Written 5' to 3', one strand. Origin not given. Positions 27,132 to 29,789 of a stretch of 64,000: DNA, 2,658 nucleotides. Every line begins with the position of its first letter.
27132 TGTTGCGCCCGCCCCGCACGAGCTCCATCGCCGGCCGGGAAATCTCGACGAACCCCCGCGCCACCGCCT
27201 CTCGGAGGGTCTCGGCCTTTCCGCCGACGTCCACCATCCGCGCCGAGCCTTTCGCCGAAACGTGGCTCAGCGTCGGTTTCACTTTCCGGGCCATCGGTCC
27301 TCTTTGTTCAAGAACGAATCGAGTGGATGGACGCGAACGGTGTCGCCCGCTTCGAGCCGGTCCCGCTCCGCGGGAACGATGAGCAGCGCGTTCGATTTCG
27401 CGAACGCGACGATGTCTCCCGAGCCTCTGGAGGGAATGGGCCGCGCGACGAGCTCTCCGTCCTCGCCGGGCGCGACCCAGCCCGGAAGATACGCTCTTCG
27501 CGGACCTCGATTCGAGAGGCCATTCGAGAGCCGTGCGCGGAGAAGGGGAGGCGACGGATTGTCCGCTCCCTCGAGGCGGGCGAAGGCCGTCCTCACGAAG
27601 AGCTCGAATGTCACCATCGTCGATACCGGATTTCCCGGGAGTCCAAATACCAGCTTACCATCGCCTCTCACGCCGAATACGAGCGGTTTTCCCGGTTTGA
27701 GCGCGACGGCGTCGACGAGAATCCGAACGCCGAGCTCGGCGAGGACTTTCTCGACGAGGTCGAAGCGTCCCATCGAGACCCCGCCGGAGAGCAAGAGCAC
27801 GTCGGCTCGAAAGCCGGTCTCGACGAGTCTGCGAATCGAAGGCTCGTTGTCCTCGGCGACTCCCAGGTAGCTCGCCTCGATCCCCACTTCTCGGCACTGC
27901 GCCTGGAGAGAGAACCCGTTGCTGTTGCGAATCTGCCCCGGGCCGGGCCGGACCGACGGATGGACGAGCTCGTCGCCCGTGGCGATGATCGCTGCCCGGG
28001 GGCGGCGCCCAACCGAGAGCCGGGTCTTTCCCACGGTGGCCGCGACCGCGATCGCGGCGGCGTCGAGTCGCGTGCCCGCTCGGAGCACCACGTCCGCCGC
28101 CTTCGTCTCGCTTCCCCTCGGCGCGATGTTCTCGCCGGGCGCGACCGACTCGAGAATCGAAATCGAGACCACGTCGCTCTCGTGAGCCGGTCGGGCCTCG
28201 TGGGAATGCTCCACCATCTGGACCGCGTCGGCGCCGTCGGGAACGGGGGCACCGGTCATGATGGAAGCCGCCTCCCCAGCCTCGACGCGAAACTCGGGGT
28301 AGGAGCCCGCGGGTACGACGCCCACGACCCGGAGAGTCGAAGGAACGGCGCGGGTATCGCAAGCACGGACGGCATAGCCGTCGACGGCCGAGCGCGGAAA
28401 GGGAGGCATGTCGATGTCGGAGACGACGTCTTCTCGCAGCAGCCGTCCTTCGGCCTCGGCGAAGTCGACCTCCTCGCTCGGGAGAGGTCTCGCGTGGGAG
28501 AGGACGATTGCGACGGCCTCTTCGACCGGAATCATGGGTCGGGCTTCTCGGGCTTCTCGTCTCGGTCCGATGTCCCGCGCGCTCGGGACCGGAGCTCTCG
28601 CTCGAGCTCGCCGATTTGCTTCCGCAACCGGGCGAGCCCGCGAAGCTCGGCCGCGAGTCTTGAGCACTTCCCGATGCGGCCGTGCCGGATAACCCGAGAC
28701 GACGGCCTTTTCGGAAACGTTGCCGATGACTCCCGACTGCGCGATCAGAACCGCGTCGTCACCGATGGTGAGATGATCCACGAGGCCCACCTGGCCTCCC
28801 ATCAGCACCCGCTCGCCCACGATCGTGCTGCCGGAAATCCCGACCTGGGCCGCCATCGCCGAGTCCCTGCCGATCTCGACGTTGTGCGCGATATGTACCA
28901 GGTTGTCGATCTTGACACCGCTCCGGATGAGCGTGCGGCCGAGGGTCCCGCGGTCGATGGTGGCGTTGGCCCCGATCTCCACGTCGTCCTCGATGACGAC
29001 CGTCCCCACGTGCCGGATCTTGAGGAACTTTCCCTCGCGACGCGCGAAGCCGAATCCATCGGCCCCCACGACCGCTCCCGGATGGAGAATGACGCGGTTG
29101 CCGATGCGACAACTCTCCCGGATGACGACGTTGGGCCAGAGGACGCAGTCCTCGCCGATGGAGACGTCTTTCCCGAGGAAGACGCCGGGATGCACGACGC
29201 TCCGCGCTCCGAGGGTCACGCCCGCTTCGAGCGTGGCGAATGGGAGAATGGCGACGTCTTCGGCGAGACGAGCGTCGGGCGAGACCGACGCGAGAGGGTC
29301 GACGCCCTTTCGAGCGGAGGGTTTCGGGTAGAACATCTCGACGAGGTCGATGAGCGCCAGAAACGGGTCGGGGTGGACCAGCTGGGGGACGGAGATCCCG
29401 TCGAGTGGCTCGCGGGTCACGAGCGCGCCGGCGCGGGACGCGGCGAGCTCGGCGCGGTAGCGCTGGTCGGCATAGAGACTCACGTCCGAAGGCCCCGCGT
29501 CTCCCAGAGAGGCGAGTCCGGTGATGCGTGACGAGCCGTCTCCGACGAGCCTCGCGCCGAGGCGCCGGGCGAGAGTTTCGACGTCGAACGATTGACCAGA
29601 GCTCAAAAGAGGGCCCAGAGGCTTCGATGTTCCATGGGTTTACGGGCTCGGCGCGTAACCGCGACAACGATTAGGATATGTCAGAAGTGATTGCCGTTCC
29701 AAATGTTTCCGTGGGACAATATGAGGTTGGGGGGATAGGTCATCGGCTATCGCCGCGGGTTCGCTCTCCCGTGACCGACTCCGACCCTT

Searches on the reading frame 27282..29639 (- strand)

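Call 71: search_protein_families(library=pfam, proteins=[window:27282-29639:-], max_evalue=0.001)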
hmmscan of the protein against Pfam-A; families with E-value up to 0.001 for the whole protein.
window:27282-29639:- (786 aa): 7 families
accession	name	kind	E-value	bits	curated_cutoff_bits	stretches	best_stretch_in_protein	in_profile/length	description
PF03453.22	MoeA_N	-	7.5e-45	152.9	30.8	1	370-537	1-160/160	MoeA N-terminal region (domain I and II)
PF00994.29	MoCF_biosynth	-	1.9e-29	102.6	26.6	1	550-685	1-141/144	Probable molybdopterin binding domain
PF00132.30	Hexapep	-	3.4e-27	93.4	27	3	158-192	1-35/36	Bacterial transferase hexapeptide (six repeats)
PF03454.20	MoeA_C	-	2.4e-16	60.1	22.1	1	701-773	1-72/72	MoeA C-terminal region (domain IV)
PF04613.19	LpxD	-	2.9e-10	40.3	30.8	1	38-101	3-69/70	UDP-3-O-[3-hydroxymyristoyl] glucosamine N-acyltransferase, LpxD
PF25084.1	LbH_EIF2B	-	8.2e-09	35.9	54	1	138-186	7-54/105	EIF2B subunit epsilon LbH domain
PF14602.12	Hexapep_2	-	6.7e-08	32.6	27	0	137-162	4-27/34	Hexapeptide repeat of succinyl-transferase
